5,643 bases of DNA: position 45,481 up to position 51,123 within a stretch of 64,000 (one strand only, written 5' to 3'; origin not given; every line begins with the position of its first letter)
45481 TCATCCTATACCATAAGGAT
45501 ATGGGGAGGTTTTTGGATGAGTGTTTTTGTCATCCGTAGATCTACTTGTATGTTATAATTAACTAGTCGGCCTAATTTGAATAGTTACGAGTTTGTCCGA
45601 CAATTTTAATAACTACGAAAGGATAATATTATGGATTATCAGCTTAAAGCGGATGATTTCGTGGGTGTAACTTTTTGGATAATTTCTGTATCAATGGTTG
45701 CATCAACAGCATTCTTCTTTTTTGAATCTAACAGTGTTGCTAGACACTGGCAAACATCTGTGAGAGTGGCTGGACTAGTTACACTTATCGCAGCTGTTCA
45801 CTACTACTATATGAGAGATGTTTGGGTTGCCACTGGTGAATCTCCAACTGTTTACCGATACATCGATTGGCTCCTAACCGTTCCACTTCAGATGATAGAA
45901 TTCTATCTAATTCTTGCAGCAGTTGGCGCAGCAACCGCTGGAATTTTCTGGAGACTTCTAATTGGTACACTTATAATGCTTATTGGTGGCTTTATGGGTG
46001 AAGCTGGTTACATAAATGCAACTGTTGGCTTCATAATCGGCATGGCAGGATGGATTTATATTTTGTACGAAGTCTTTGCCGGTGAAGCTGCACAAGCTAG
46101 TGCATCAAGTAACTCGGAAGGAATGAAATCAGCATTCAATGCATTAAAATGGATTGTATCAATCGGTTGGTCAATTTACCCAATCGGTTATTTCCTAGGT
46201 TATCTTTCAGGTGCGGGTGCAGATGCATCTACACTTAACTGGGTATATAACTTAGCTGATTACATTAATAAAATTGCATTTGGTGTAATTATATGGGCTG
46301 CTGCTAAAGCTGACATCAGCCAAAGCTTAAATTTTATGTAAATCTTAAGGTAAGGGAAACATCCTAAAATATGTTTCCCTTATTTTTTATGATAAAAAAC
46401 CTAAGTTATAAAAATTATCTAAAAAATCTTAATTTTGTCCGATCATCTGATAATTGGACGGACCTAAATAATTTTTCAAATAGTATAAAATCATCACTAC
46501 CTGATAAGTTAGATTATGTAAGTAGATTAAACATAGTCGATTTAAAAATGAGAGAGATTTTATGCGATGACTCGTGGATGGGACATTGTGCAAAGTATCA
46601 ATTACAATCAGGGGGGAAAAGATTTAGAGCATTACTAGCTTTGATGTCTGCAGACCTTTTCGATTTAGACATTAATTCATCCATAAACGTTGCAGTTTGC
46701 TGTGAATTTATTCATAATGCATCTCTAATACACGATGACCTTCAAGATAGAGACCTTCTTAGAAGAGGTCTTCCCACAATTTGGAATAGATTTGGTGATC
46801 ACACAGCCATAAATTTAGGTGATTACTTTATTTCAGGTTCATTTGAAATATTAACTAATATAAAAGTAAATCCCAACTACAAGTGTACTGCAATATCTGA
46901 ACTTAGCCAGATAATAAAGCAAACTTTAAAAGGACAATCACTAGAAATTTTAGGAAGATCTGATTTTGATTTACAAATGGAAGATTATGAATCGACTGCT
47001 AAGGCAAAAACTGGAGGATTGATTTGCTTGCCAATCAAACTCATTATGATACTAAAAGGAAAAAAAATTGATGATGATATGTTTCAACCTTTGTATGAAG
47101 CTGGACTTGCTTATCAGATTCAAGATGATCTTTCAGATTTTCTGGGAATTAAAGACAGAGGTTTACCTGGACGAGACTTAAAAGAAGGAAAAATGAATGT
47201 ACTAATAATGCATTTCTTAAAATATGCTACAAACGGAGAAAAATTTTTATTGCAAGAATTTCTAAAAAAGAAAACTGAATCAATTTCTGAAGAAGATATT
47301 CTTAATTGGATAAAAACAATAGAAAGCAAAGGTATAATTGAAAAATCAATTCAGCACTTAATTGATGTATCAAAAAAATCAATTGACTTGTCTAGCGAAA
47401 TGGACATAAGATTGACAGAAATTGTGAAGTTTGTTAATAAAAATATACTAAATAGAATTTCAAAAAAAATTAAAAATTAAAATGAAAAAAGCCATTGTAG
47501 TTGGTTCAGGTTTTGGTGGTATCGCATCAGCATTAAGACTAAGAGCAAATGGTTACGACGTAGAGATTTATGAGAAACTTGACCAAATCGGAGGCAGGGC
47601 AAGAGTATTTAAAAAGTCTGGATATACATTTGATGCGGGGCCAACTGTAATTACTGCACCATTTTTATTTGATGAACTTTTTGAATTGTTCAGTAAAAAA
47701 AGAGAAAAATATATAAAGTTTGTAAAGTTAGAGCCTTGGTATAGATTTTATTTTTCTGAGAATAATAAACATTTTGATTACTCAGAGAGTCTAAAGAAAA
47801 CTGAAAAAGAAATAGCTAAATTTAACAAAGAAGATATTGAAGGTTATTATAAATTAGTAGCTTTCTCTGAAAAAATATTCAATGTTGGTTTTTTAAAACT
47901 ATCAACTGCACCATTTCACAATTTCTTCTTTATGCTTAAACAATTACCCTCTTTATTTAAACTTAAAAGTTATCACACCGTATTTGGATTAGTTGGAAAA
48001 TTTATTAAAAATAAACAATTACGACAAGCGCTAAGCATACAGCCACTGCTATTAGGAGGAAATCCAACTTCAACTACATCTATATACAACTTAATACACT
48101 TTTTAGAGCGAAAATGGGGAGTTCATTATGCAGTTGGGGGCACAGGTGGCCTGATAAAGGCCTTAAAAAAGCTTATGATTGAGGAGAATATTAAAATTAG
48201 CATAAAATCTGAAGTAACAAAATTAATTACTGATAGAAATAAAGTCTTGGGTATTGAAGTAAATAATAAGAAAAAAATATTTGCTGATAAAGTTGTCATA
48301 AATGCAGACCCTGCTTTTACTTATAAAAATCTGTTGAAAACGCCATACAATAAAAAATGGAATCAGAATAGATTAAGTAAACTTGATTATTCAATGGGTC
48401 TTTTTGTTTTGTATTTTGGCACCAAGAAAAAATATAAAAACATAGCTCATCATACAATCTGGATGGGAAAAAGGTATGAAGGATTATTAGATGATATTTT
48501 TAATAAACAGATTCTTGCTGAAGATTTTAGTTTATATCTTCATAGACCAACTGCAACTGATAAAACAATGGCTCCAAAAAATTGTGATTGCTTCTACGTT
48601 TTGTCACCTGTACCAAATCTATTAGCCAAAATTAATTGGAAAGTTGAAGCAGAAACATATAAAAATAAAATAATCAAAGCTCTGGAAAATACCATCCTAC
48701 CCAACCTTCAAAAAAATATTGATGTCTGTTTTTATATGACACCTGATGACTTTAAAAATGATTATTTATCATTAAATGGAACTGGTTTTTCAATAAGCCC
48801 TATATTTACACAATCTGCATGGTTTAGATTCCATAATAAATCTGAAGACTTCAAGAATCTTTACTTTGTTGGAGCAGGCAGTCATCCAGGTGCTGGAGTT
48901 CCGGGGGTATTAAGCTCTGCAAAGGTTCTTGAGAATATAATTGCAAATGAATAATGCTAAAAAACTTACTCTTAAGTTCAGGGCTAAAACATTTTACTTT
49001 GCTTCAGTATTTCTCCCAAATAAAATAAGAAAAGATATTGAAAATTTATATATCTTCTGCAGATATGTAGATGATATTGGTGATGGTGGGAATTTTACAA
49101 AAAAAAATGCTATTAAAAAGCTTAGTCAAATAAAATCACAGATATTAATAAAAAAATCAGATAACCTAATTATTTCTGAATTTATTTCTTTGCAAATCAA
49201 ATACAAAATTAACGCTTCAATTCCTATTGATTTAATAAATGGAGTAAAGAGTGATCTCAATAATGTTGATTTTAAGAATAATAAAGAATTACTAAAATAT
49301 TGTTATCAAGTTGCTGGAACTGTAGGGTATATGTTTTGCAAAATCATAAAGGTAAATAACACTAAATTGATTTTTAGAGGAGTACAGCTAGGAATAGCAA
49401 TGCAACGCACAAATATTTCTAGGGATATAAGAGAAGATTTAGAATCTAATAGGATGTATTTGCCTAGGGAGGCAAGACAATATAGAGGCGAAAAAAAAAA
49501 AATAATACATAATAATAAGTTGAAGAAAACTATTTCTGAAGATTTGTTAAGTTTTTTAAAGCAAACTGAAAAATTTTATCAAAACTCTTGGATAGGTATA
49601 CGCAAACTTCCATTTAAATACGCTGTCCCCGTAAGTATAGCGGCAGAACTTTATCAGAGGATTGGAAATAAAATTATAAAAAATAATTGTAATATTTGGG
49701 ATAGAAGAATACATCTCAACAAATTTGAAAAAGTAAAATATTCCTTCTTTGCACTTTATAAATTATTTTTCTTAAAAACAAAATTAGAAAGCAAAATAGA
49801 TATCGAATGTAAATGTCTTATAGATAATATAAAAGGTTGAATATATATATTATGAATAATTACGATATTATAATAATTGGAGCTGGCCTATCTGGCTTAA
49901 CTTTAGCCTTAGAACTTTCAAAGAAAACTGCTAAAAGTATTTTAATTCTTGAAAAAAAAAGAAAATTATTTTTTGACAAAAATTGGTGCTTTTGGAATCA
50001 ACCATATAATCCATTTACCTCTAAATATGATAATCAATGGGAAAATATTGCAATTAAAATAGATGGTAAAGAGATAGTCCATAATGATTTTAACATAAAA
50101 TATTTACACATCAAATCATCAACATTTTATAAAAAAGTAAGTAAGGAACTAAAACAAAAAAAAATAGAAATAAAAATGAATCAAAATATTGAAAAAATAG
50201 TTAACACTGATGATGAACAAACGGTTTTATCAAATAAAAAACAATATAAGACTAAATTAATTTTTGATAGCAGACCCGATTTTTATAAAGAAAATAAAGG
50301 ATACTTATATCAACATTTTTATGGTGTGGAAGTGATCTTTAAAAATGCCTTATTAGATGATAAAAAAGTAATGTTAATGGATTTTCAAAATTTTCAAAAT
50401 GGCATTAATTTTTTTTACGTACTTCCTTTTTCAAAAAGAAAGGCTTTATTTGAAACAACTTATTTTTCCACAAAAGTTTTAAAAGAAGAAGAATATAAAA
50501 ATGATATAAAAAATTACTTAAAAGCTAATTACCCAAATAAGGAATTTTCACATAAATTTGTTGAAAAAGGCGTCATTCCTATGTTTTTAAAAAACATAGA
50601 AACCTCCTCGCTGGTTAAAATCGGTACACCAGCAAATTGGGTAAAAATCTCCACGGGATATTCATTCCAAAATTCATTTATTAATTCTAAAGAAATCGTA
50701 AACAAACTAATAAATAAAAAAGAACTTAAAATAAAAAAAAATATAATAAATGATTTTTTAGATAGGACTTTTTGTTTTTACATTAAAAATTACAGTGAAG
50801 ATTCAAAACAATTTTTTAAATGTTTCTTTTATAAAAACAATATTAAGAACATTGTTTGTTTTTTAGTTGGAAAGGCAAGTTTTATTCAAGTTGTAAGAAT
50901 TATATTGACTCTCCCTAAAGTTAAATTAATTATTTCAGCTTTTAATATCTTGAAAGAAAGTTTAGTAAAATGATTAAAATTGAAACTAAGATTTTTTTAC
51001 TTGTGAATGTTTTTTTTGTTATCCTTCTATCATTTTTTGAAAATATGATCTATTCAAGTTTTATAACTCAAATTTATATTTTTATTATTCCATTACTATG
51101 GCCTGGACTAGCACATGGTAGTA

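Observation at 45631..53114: Light island: blue-tuned proteorhodopsin + crtEIBY-blh retinal operon + PhyH-like oxygenase + stand-alone short LOV photoreceptor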

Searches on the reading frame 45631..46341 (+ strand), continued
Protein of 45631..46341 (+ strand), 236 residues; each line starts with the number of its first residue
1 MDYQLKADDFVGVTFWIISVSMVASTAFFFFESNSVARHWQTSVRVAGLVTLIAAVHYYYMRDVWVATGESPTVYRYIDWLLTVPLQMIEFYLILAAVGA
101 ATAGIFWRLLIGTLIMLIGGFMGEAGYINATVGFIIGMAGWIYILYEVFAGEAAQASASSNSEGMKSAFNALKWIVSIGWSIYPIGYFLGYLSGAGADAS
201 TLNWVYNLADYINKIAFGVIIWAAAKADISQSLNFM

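Call 50: search_solved_structures(query=window:45631-46338:+, show_alignments=4, max_evalue=1e-20)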
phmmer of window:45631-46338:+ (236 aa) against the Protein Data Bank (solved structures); distinct sequences matched with E-value up to 1e-20: 18.
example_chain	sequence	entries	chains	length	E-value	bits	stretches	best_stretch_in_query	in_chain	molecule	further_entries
9r22_A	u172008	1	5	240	9.9e-86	290.4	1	5-233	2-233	microbial rhodopsin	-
4jq6_A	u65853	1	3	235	1.3e-81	277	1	5-231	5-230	Proteorhodopsin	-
2l6x_A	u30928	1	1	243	3.6e-76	259.1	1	5-228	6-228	Green-light absorbing proteorhodopsin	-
8cnk_A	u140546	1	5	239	4.3e-76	258.9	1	5-229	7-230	Green-light absorbing proteorhodopsin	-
8cqc_A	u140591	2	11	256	5.4e-76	258.5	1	5-229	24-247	Green-light absorbing proteorhodopsin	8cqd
7b03_A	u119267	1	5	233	5.9e-76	258.4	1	5-228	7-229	Proteorhodopsin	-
4kly_A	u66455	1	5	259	4.2e-75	255.6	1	6-233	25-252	Blue-light absorbing proteorhodopsin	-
9r23_A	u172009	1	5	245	9.7e-75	254.4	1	5-231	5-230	flotillin-associated rhodopsin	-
4knf_A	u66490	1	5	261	1.4e-73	250.6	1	6-230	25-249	Blue-light absorbing proteorhodopsin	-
9r21_A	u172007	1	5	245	5.8e-73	248.6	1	5-231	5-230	flotillin-associated rhodopsin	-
9jov_A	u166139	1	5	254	4.1e-51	177.1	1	4-225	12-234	Proteorhodopsin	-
9jou_A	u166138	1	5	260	4.4e-51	177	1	4-225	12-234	Proteorhodopsin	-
4hyj_A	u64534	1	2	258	7.8e-38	133.6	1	14-229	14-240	Rhodopsin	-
9hfk_A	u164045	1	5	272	2.6e-22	82.8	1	20-227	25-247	Bacteriorhodopsin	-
5jsi_A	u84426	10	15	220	5.7e-22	81.7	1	14-228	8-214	Bacteriorhodopsin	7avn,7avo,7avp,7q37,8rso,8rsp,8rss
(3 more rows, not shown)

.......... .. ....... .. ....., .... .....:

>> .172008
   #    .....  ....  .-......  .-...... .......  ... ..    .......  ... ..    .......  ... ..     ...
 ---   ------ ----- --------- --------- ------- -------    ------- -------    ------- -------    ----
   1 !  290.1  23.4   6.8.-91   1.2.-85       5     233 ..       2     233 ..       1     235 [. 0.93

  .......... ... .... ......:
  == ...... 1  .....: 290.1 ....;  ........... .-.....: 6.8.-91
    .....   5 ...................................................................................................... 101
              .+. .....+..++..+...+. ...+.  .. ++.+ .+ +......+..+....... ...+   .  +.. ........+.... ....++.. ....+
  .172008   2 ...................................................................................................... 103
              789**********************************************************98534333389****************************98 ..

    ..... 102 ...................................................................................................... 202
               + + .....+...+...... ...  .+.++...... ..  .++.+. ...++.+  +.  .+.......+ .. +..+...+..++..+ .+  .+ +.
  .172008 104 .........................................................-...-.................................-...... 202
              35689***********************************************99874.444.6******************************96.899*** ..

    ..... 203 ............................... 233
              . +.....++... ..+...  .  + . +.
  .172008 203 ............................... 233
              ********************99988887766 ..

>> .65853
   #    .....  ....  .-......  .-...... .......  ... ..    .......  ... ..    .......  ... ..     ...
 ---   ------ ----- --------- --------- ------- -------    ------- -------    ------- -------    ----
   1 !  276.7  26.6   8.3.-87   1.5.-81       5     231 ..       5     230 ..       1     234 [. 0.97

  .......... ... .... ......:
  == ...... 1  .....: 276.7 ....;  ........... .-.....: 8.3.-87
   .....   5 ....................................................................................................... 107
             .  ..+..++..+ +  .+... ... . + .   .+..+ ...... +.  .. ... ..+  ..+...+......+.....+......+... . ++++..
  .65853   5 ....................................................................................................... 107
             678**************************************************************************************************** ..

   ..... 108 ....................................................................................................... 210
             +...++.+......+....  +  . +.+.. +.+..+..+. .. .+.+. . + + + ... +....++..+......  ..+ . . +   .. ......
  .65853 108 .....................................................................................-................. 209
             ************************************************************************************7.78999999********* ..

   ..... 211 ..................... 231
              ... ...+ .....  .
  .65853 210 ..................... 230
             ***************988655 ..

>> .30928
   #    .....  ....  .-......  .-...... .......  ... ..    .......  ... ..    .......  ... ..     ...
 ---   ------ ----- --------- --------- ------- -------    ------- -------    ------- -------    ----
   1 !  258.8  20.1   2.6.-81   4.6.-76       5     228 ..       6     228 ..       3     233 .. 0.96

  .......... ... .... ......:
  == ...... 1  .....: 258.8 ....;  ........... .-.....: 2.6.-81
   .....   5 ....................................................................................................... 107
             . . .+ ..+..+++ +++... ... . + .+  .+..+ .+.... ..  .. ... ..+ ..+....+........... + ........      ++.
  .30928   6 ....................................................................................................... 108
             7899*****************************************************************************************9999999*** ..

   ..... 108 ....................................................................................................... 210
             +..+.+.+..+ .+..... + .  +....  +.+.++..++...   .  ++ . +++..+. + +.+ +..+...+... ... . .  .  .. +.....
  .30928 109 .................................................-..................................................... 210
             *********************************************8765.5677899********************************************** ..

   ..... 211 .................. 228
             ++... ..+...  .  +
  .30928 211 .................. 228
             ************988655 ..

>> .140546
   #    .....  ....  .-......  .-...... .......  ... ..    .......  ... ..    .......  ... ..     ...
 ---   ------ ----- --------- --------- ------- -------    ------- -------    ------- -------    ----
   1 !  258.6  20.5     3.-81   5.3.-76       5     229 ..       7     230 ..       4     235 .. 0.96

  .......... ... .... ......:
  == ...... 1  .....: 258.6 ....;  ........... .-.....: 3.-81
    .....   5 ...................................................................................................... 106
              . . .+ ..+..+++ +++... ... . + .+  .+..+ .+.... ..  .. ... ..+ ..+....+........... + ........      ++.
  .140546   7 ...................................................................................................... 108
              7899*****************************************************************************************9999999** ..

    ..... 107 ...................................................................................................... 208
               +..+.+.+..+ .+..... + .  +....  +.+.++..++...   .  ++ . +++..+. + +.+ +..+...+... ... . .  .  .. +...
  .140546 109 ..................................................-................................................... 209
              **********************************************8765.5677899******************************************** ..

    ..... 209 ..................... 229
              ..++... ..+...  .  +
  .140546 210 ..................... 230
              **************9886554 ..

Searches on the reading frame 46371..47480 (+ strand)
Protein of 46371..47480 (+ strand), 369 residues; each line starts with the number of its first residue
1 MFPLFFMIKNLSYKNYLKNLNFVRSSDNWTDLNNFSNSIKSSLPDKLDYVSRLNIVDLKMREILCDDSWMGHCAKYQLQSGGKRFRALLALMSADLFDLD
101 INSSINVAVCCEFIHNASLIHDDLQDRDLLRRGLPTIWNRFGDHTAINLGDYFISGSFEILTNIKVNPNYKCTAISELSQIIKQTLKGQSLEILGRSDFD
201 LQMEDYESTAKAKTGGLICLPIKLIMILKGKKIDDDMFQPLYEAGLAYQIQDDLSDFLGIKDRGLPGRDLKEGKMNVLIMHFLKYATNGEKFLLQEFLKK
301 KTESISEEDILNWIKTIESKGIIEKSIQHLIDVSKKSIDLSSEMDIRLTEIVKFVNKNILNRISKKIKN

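Call 3: search_protein_families(library=pfam, proteins=[window:46371-47480:+], max_evalue=0.01)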
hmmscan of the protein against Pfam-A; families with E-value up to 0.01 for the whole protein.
window:46371-47480:+ (369 aa): 1 family
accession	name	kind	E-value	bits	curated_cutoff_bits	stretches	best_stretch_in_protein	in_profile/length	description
PF00348.22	polyprenyl_synt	-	6.8e-56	189.7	27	1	68-306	2-242/251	Polyprenyl synthetase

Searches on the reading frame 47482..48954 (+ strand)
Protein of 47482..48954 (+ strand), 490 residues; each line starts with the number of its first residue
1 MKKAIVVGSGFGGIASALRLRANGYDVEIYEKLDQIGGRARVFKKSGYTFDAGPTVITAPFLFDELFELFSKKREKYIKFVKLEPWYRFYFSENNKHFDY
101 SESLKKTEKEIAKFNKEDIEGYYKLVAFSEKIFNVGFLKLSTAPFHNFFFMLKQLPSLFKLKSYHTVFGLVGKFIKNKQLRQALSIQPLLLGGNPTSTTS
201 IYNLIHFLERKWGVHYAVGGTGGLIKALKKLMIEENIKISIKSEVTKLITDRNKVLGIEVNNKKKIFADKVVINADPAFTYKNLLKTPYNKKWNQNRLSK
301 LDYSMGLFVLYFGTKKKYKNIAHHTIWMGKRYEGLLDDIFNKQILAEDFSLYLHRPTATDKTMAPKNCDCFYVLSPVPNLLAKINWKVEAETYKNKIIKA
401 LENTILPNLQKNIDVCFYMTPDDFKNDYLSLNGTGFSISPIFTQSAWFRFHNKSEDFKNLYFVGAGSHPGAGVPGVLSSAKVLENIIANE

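Call 3: search_protein_families(library=pfam, proteins=[window:47482-48954:+], max_evalue=0.01)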
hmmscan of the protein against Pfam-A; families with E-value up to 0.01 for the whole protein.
window:47482-48954:+ (490 aa): 8 families
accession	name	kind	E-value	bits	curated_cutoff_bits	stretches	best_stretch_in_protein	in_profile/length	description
PF01593.30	Amino_oxidase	-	3.9e-27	96.1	19.8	1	12-481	2-436/443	Flavin containing amine oxidoreductase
PF13450.12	NAD_binding_8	-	5.8e-13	49.3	21.9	1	6-70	1-65/68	NAD(P)-binding Rossmann-like domain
PF07992.20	Pyr_redox_2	-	4.3e-07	30.1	26.1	1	3-34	2-33/291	Pyridine nucleotide-disulphide oxidoreductase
PF00890.30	FAD_binding_2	-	7.8e-07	29.1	20.4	1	4-39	2-37/414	FAD binding domain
PF03486.20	HI0933_like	-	5.6e-06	26.4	50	0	223-274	110-161/244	HI0933-like protein Rossmann domain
PF01134.28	GIDA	-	1.2e-05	25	22.1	0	230-367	104-250/391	Glucose inhibited division protein A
PF01266.30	DAO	-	0.00022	21.3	27.9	1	4-38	2-36/353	FAD dependent oxidoreductase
PF12831.13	FAD_oxidored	-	0.00042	20.1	27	0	5-39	3-37/416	FAD dependent oxidoreductase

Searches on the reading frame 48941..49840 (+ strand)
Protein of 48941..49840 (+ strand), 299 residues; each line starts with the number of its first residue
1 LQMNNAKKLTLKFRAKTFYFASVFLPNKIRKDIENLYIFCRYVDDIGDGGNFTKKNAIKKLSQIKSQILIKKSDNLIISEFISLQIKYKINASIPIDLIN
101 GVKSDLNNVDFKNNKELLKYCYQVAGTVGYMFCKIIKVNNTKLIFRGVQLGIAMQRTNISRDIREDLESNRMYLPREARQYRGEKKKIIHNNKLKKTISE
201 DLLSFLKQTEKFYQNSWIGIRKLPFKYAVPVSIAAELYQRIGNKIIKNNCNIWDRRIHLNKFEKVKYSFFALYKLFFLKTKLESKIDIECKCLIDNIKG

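Call 3: search_protein_families(library=pfam, proteins=[window:48941-49840:+], max_evalue=0.01)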
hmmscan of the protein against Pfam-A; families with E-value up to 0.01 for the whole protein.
window:48941-49840:+ (299 aa): 1 family
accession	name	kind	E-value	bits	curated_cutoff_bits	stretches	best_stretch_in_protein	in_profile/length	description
PF00494.24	SQS_PSY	-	1e-48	166.8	26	1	15-262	5-262/263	Squalene/phytoene synthase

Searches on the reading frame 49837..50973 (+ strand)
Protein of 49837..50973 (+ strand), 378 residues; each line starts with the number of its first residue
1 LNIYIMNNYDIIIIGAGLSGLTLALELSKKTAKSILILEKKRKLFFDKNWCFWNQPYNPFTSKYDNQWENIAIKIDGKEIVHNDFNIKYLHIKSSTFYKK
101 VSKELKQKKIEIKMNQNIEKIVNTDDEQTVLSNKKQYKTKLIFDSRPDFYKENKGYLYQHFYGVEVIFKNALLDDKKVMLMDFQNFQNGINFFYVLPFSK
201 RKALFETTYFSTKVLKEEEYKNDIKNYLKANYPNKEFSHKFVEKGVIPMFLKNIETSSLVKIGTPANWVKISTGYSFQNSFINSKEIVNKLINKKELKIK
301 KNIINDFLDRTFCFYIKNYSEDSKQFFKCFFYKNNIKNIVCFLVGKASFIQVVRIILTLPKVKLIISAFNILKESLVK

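Call 3: search_protein_families(library=pfam, proteins=[window:49837-50973:+], max_evalue=0.01)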
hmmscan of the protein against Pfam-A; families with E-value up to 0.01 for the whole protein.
window:49837-50973:+ (378 aa): 11 families
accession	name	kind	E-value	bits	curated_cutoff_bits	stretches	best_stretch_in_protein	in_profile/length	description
PF05834.18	Lycopene_cycl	-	2.2e-48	165.7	23.4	1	10-361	1-372/380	Lycopene cyclase protein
PF13738.12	Pyr_redox_3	-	1.2e-10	41.5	30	1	12-143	1-129/305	Pyridine nucleotide-disulphide oxidoreductase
PF07992.20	Pyr_redox_2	-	3.4e-07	30.4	26.1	1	9-43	1-34/291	Pyridine nucleotide-disulphide oxidoreductase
PF03486.20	HI0933_like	-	6.7e-06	26.2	50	0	10-43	2-34/244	HI0933-like protein Rossmann domain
PF00070.33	Pyr_redox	-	7.6e-06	26.8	22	0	98-128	43-73/82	Pyridine nucleotide-disulphide oxidoreductase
PF13450.12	NAD_binding_8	-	1.3e-05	25.8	21.9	1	13-44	1-31/68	NAD(P)-binding Rossmann-like domain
PF01266.30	DAO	-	3.2e-05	24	27.9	1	10-41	1-31/353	FAD dependent oxidoreductase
PF00890.30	FAD_binding_2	-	0.0002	21.1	20.4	1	10-42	1-32/414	FAD binding domain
PF01946.23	Thi4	-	0.0002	21.1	26.2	1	8-41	17-50/235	Thi4 family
PF01134.28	GIDA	-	0.002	17.7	22.1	0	10-43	1-34/391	Glucose inhibited division protein A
PF01494.25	FAD_binding_3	-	0.0051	16.5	22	1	9-42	2-34/349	FAD binding domain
